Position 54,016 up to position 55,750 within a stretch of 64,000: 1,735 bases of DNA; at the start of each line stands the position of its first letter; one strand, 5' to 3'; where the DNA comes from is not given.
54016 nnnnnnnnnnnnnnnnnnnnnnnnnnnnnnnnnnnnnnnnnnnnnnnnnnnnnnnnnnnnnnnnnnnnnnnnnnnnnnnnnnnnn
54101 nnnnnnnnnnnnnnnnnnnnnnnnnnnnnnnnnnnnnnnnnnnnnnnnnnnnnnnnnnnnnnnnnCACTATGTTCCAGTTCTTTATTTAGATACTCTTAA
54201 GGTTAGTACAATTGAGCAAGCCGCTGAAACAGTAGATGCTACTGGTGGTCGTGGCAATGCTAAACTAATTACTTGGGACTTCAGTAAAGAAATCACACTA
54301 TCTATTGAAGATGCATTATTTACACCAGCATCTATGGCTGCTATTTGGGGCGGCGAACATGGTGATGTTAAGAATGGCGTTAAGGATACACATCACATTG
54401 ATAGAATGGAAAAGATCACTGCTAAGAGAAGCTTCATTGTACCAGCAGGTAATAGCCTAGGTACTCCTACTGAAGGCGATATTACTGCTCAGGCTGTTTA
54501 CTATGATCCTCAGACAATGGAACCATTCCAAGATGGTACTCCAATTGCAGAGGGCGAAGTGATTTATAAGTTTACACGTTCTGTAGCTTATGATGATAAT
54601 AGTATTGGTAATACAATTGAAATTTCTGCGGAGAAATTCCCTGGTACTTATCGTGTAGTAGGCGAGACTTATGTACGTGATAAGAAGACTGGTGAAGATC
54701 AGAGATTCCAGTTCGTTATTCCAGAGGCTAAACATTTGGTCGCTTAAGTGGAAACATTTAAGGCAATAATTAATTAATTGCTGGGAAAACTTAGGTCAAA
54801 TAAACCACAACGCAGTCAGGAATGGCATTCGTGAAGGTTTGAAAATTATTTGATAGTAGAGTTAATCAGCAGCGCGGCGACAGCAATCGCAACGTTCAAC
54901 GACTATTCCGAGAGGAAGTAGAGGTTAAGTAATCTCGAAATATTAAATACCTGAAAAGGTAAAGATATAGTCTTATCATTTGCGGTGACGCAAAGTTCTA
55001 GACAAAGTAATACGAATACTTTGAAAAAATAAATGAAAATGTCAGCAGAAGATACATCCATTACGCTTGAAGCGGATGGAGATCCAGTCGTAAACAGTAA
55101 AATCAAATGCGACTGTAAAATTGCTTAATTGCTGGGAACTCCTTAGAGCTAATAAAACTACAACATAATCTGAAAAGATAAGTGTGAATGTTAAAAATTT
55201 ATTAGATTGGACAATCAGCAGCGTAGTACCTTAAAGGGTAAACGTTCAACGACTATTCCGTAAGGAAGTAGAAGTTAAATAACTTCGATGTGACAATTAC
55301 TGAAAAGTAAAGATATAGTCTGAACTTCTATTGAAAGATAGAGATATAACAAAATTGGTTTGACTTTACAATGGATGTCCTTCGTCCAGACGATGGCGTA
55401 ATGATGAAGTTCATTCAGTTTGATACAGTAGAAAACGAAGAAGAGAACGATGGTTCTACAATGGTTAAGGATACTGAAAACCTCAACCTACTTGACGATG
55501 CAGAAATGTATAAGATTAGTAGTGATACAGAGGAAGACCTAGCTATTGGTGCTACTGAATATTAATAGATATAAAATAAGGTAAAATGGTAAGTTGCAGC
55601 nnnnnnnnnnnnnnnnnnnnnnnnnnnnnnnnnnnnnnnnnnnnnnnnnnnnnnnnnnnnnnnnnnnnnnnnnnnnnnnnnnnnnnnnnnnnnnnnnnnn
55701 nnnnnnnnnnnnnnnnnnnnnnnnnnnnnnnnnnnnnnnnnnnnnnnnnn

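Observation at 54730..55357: Twin group I introns separated by a 56-nt micro-exon inside the most conserved motif of a structural gene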

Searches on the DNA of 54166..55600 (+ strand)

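Call 4: search_rna_families(source=window, start=54500, end=55600, threshold=evalue, max_evalue=1, show_alignments=3)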
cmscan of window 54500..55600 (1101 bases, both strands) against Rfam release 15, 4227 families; matches with E-value up to 1: 5.
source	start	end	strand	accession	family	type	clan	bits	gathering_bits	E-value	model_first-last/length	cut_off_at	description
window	54720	54995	+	RF00028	Intron_gpI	Intron;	-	69.3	50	2.9e-17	1-253/253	no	Group I catalytic intron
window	55052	55343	+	RF00028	Intron_gpI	Intron;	-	66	50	2.8e-16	1-253/253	no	Group I catalytic intron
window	54761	54802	-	RF01904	HOTAIR_1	Gene; lncRNA;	-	19.8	44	0.54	1-37/37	no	HOTAIR conserved region 1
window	54579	54633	+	RF00284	SNORD74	Gene; snRNA; snoRNA; CD-box;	CL00069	18.5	41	0.38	1-80/80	no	Small nucleolar RNA SNORD74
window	54753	54856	+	RF00015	U4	Gene; snRNA; splicing;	CL00007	17.1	46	0.29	1-138/138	no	U4 spliceosomal RNA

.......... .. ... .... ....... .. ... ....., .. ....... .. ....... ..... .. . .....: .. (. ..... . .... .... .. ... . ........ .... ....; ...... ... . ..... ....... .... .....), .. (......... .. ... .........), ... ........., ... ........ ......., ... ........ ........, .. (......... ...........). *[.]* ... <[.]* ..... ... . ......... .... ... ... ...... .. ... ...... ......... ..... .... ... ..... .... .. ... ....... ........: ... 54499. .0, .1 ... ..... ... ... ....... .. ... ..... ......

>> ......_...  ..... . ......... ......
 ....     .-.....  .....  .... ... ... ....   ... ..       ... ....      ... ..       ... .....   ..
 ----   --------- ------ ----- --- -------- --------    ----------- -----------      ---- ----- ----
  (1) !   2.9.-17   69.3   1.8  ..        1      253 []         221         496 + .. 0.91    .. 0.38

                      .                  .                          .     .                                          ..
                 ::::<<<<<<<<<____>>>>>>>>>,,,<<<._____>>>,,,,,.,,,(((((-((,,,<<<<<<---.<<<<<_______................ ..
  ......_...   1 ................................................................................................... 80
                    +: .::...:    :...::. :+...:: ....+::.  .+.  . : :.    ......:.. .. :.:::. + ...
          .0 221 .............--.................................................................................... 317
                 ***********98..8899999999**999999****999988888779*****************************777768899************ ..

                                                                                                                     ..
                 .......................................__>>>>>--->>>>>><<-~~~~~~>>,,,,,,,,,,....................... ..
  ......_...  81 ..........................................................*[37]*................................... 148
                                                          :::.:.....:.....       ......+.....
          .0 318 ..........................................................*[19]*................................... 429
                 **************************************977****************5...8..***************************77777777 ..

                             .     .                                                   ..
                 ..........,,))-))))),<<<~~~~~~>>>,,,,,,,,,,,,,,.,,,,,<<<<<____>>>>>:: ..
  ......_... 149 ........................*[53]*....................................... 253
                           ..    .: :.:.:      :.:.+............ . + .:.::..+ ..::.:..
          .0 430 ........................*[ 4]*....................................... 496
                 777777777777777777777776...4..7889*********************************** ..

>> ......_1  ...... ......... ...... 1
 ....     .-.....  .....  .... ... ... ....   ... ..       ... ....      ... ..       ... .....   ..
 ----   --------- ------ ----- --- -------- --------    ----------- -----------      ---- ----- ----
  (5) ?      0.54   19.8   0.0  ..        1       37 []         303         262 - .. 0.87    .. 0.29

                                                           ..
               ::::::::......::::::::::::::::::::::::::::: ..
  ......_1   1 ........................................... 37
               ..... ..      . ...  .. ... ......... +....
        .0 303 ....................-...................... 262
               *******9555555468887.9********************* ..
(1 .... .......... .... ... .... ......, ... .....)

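Call 12: search_dna_similar(query=window:54600-55500:+, collection=phages, mode=distant, max_rows=30)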
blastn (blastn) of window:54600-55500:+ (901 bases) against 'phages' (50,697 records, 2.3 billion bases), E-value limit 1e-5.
Records with a match: 118; places in all: 158; records where one place covers at least 80% of the query: 0.
Best place of each record, by identity: 80-90% 19; 60-80% 99.
By first word of the organism name: Staphylococcus 22; Pseudomonas 18; Lactococcus 15; Flavobacterium 13; Bacillus 12; Aeromonas 9; Serratia 4; uncultured 3; Caudoviricetes 3; Yersinia 2; and 13 more.
By host as written in the record: Lactococcus lactis 15; - 10; Pseudomonas aeruginosa 9; Staphylococcus aureus 7; Aeromonas sp. 4; Bacillus subtilis 4; Staphylococcus epidermidis 3; Staphylococcus sp. 3; and 41 more.
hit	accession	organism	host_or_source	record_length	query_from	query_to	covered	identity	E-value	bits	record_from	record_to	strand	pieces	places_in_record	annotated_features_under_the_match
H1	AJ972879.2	Yersinia phage phiR1-37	Yersinia enterocolitica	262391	174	623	24%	76.9%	2e-14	151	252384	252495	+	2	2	g335: CDS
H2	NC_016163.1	Yersinia phage phiR1-37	Yersinia enterocolitica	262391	174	623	24%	76.9%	2e-14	151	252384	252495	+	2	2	g335: hypothetical protein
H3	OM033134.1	Aeromonas phage phiA009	Aeromonas sp.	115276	176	656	23%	78.4%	8e-21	166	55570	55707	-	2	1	none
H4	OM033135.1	Aeromonas phage phiA019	Aeromonas sp.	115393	176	656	23%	78.4%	8e-21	166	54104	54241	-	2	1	none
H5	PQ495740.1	Aeromonas phage PhAER-3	Aeromonas sp.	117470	176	656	23%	78.4%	8e-21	166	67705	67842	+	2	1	none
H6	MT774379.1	uncultured phage cr118_1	human feces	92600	517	744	25%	69.3%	2e-10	74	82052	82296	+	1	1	none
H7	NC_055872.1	uncultured phage cr118_1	human feces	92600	517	744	25%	69.3%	2e-10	74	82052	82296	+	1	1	none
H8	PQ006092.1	bajarodcaudo virus 1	Chaetodipus spinatus feces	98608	526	747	25%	68.5%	2e-10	73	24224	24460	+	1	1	hypothetical protein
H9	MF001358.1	Enterococcus phage EF1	Enterococcus faecalis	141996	516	672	17%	79.9%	3e-26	126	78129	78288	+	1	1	none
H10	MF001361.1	Enterococcus phage EF5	Enterococcus faecalis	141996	516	672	17%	79.9%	3e-26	126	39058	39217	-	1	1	none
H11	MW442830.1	Flavobacterium phage FPSV-D18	Flavobacterium psychrophilum FPS-D8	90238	526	677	17%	76.5%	3e-20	105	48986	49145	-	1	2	record has no annotation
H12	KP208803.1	Streptococcus phage Str-PAP-1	Streptococcus parauberis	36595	515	666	17%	75.3%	2e-14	86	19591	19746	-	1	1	hypothetical protein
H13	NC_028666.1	Streptococcus phage Str-PAP-1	Streptococcus parauberis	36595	515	666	17%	75.3%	2e-14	86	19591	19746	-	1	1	tail length tape measure protein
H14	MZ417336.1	Staphylococcus phage PG-2021_46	Staphylococcus epidermidis I0564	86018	510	656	16%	75.8%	7e-15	88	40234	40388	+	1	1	record has no annotation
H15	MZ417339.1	Staphylococcus phage PG-2021_5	Staphylococcus epidermidis C6869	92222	510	656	16%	75.8%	7e-15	88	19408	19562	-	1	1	record has no annotation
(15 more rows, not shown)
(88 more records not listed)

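Call 56: search_rna_families(source=L219, threshold=gathering)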
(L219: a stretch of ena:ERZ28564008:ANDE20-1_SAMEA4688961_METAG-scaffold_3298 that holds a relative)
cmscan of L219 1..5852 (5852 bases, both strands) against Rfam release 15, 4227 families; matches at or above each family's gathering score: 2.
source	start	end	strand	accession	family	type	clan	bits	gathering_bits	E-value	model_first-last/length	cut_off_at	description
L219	2712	2960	+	RF00028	Intron_gpI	Intron;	-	86.7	50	9.1e-22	1-253/253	no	Group I catalytic intron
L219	3594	3868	+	RF00028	Intron_gpI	Intron;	-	77.1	50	6.9e-19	1-253/253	no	Group I catalytic intron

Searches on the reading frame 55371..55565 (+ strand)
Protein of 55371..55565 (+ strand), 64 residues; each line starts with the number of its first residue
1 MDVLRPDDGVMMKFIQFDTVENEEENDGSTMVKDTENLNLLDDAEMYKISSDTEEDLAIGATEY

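Call 34: find_encoding_contigs(protein=window:55371-55565:+, flank=6000, max_places=10)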
Protein window:55371-55565:+ (64 aa): no gene with exactly this product is on record in the collection.
